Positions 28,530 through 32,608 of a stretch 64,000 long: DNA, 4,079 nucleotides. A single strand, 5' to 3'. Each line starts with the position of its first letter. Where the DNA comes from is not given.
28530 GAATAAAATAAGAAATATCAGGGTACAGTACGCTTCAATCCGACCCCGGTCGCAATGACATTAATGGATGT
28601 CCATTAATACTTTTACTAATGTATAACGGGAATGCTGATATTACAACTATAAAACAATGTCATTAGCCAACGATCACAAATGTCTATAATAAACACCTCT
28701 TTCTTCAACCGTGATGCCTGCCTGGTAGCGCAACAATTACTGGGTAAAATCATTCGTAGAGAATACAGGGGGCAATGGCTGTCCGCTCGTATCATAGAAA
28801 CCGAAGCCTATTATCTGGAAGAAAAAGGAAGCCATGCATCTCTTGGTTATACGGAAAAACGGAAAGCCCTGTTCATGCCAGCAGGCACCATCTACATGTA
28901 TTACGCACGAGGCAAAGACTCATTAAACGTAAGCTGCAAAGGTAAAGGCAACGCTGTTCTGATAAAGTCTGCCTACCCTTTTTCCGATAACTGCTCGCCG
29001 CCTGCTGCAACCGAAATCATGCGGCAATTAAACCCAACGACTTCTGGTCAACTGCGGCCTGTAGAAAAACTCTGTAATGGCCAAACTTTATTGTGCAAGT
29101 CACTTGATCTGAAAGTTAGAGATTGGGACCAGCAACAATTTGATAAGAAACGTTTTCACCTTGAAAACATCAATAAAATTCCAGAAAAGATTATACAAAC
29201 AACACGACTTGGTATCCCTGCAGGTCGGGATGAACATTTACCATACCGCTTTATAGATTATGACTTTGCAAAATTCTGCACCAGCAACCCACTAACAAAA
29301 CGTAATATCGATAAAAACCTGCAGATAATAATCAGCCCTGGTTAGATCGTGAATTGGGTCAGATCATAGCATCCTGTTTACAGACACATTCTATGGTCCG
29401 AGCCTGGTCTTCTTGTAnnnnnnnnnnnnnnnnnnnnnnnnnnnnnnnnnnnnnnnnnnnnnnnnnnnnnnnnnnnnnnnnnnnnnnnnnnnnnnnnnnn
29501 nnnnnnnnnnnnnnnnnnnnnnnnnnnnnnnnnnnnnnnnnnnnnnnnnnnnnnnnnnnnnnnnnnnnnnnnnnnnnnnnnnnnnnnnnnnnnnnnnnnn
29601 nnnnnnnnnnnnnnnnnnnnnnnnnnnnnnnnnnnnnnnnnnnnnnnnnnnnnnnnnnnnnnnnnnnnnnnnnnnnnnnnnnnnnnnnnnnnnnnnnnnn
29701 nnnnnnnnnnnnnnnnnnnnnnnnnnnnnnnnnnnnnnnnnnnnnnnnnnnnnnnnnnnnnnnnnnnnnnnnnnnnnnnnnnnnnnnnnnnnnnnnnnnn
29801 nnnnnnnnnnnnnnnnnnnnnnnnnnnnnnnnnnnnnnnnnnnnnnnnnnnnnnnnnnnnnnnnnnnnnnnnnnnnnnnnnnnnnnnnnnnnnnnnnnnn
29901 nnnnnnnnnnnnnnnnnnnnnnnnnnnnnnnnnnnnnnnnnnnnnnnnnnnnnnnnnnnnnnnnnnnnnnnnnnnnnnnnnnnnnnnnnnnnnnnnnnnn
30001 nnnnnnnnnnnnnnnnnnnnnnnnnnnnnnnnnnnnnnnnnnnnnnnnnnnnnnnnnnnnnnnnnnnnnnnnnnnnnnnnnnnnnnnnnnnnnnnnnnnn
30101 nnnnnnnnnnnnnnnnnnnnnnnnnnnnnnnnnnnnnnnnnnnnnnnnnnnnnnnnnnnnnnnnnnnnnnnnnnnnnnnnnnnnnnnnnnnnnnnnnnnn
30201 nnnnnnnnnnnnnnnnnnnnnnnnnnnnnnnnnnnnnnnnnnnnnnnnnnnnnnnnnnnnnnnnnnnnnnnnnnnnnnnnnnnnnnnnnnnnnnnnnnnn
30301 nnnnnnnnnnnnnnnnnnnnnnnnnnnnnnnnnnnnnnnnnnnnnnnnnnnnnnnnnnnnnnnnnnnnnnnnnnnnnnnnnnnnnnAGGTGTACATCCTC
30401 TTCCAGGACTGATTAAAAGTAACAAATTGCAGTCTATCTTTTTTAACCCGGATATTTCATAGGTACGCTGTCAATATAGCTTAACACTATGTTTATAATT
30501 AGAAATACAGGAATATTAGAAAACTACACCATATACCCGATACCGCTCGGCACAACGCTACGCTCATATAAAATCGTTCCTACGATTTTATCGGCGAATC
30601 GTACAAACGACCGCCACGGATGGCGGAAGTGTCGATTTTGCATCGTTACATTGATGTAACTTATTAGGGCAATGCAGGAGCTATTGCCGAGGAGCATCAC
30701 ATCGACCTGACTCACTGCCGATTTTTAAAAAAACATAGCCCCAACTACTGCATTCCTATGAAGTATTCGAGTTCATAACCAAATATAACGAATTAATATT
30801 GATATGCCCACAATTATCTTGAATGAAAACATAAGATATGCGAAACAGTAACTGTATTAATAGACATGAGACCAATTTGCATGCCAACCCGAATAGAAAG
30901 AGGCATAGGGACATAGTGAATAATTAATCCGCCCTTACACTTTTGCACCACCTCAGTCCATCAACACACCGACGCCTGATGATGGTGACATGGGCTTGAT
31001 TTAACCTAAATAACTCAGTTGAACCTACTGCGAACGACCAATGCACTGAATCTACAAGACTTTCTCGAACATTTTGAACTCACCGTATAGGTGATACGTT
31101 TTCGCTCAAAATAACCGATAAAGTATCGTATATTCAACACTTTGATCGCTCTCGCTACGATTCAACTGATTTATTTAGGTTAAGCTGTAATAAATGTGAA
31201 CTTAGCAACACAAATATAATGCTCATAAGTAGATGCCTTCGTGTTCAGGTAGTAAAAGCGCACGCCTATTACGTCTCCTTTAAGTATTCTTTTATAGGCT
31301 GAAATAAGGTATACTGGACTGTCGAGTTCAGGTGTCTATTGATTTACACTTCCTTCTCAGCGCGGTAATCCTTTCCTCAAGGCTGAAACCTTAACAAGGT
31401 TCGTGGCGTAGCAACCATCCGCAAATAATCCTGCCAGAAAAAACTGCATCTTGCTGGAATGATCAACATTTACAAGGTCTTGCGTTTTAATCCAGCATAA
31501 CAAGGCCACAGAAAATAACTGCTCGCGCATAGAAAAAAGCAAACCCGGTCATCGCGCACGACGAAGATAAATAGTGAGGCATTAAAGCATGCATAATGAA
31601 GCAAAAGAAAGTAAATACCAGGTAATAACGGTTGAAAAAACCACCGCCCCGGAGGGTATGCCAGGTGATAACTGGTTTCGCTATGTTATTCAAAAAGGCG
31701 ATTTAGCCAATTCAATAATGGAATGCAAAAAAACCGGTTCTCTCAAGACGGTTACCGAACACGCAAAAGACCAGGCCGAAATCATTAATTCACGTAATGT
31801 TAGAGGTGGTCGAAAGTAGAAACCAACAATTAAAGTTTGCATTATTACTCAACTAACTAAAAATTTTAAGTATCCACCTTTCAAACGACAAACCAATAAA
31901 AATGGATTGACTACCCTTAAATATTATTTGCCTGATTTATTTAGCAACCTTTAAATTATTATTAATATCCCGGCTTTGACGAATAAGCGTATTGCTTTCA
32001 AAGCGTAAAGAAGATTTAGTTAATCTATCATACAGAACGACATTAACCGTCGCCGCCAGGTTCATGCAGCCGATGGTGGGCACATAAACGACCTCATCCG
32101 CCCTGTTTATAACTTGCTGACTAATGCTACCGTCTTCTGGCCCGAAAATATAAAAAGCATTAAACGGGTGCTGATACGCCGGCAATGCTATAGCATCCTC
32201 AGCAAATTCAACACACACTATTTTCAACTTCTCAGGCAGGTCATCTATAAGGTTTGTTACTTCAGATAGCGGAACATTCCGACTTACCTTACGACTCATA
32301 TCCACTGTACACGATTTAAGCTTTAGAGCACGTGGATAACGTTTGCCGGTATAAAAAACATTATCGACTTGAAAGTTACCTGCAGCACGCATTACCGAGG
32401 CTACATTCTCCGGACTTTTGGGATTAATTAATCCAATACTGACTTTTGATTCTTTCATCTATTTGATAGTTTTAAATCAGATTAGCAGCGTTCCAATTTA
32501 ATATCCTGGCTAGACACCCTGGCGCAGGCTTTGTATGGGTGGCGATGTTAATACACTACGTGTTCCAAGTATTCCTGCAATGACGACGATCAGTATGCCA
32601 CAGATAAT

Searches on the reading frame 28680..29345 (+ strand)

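Call 3: search_protein_families(library=pfam, proteins=[window:28680-29345:+], max_evalue=0.1)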
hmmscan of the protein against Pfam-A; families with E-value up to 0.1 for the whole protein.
window:28680-29345:+ (221 aa): 1 family
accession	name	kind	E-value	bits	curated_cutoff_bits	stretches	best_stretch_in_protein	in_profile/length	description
PF02245.21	Pur_DNA_glyco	-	1.1e-40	139.4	27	1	7-193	1-177/181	Methylpurine-DNA glycosylase (MPG)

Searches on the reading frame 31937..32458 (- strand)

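Call 20: search_protein_families(library=pfam, proteins=[window:31937-32458:-], max_evalue=0.001)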
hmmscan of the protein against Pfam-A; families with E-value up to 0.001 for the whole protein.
window:31937-32458:- (173 aa): 1 family
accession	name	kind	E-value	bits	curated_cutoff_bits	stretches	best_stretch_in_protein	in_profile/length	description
PF00588.24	SpoU_methylase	-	2.1e-17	64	29.7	1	6-143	2-142/142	SpoU rRNA Methylase family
